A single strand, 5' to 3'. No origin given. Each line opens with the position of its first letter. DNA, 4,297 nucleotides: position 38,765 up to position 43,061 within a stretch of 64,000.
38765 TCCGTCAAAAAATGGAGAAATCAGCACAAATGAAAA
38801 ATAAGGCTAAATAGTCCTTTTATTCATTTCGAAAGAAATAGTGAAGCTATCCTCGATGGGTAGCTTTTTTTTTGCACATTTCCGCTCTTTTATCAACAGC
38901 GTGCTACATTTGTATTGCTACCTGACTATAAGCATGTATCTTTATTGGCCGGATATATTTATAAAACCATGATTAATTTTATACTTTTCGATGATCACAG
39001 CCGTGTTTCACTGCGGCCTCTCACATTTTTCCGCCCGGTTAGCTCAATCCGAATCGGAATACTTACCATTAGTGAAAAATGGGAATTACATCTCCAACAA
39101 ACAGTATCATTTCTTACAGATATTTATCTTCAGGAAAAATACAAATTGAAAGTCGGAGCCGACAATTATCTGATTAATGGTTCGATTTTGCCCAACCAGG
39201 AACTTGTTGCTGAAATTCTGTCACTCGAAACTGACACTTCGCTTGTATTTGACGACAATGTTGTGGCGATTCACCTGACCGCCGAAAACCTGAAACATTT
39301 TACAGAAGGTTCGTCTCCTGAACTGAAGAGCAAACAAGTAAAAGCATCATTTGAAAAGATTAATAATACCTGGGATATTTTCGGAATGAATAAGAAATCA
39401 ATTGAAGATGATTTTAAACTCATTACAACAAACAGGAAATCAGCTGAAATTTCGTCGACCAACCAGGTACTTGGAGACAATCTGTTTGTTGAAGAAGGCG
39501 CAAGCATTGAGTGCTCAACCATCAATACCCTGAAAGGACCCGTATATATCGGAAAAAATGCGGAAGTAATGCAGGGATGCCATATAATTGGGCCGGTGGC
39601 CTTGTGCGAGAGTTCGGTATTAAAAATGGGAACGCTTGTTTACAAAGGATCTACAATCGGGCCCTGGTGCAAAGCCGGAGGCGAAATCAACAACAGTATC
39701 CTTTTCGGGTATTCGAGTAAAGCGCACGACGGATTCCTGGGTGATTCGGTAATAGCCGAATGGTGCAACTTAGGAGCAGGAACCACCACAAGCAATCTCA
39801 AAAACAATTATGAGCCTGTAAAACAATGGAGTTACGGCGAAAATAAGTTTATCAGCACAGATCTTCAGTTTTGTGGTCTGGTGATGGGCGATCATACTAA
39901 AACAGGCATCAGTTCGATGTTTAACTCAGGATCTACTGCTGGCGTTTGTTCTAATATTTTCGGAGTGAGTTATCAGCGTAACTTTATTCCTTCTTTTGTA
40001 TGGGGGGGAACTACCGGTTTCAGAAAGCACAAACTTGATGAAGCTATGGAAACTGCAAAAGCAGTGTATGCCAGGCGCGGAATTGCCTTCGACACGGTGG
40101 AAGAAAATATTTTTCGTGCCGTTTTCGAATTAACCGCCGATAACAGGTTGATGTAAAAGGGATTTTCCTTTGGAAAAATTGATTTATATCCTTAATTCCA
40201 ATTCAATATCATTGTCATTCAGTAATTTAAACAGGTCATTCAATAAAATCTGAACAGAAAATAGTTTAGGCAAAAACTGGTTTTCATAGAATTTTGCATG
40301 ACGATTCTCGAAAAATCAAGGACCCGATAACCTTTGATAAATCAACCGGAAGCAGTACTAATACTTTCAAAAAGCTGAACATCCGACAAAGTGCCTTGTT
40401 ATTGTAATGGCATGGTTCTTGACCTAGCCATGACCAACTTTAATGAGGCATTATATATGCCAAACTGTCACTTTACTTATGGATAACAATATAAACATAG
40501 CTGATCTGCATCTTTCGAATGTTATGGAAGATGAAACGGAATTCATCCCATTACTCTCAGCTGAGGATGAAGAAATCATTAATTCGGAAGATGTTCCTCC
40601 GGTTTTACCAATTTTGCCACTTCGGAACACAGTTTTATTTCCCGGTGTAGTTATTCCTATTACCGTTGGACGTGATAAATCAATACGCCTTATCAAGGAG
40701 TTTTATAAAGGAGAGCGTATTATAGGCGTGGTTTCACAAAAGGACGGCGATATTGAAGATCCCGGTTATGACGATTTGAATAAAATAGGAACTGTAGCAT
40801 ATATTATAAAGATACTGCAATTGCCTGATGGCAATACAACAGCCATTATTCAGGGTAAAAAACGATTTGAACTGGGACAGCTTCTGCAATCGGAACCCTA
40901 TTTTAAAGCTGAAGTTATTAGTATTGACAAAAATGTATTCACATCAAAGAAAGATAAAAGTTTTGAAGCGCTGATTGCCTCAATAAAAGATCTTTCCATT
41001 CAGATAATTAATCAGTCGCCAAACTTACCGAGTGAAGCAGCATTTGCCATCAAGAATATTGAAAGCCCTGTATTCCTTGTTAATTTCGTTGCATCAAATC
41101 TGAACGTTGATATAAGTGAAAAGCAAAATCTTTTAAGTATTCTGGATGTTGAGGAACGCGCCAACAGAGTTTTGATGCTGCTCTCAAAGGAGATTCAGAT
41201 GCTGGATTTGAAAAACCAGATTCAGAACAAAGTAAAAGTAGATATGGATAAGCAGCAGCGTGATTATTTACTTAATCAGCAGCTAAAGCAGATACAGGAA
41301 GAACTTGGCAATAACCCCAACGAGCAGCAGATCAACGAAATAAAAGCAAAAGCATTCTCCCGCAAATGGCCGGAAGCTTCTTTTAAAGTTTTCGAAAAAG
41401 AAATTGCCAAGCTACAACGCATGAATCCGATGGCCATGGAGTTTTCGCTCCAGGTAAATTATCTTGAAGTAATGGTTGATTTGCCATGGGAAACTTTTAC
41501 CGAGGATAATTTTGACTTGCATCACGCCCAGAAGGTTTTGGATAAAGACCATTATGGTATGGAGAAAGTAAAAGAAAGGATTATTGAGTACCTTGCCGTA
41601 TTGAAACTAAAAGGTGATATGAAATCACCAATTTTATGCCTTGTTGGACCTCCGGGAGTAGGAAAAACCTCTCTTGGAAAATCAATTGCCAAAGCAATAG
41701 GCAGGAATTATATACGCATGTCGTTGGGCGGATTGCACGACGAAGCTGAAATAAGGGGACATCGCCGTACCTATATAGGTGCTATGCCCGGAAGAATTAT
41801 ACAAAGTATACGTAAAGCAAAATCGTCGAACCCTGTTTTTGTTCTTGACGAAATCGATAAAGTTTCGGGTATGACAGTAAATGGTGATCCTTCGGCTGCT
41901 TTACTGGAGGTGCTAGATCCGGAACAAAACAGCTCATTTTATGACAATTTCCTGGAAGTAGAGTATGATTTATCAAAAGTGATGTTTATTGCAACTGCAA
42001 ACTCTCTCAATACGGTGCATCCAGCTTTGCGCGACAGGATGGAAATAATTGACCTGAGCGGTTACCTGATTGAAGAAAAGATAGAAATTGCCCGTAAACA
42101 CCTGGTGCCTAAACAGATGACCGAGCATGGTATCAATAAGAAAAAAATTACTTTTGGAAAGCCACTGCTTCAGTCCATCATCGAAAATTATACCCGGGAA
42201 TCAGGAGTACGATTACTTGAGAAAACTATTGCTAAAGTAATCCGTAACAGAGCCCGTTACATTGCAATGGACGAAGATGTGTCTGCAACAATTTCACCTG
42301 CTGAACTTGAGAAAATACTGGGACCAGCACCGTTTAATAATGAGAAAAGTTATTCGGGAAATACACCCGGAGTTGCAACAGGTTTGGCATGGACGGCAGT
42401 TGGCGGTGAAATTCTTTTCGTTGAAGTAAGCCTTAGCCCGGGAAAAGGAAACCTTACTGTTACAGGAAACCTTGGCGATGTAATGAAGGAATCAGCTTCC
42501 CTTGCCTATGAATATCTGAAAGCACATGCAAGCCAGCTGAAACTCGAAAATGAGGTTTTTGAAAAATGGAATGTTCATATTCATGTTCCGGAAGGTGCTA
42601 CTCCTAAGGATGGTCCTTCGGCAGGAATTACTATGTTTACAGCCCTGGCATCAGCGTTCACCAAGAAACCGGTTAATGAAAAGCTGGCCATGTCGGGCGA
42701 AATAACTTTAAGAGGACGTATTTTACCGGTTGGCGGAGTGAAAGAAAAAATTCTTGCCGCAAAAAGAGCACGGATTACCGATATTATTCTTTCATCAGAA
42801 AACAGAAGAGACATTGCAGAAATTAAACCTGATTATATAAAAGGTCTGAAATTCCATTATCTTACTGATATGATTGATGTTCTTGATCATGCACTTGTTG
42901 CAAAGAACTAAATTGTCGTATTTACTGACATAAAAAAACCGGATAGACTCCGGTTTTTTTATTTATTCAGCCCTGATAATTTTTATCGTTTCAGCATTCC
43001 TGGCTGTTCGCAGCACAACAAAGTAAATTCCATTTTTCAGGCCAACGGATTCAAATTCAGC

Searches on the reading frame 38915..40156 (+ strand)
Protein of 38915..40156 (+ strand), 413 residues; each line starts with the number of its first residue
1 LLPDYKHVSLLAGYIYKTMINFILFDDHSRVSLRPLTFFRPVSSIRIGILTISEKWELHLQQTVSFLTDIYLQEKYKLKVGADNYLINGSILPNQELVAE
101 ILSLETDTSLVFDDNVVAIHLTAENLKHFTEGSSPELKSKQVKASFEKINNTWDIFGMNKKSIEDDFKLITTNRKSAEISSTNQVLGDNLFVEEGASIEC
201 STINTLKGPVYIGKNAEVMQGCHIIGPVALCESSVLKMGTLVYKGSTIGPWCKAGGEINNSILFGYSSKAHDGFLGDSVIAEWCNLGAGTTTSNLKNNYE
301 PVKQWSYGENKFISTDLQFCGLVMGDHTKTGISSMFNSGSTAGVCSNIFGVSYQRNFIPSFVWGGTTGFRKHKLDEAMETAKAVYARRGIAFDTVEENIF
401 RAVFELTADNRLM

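Call 6: search_protein_families(library=pfam, proteins=[window:38915-40156:+], max_evalue=0.001)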
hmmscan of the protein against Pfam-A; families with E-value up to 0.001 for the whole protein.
window:38915-40156:+ (413 aa): 2 families
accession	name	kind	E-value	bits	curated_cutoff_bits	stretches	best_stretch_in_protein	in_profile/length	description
PF13562.11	NTP_transf_4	-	6.9e-46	156.6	27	1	23-175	2-153/153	Sugar nucleotidyl transferase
PF00132.30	Hexapep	-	6.3e-06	26.1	27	0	210-242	2-34/36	Bacterial transferase hexapeptide (six repeats)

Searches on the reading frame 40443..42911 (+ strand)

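Call 8: search_protein_families(library=pfam, proteins=[window:40443-42911:+], max_evalue=0.001)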
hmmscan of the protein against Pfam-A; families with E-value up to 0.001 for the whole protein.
window:40443-42911:+ (822 aa): 11 families
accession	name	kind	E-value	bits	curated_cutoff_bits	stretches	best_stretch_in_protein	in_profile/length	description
PF05362.19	Lon_C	-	3.3e-80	268.9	21.1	1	617-819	2-204/205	Lon protease (S16) C-terminal proteolytic domain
PF02190.22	LON_substr_bdg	-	1.1e-49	169.6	28.7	1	54-249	1-200/200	ATP-dependent protease La (LON) substrate-binding domain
PF00004.35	AAA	-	6.1e-27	95.1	21.2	1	398-536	1-126/131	ATPase family associated with various cellular activities (AAA)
PF22667.2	Lon_lid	-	2.6e-17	62.7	27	1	561-611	2-52/57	Lon protease AAA+ ATPase lid domain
PF07728.20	AAA_5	-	1.5e-11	44.9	22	1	398-533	2-139/139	AAA domain (dynein-related subfamily)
PF13541.12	ChlI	-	5e-07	30.1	27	1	660-787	1-121/121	Subunit ChlI of Mg-chelatase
PF08298.17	AAA_PrkA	-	6e-07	29.3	25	1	367-420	58-110/358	PrkA AAA domain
PF13401.12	AAA_22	-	0.00023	21.9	27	0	396-475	6-97/130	AAA domain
PF13173.12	AAA_14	-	0.00035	21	27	0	395-477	2-77/129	AAA domain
PF13191.12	AAA_16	-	0.00037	21.5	32.6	0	395-425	24-54/167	AAA ATPase domain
PF05496.18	RuvB_N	-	0.00058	20.1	27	0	368-424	7-62/159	Holliday junction DNA helicase RuvB P-loop domain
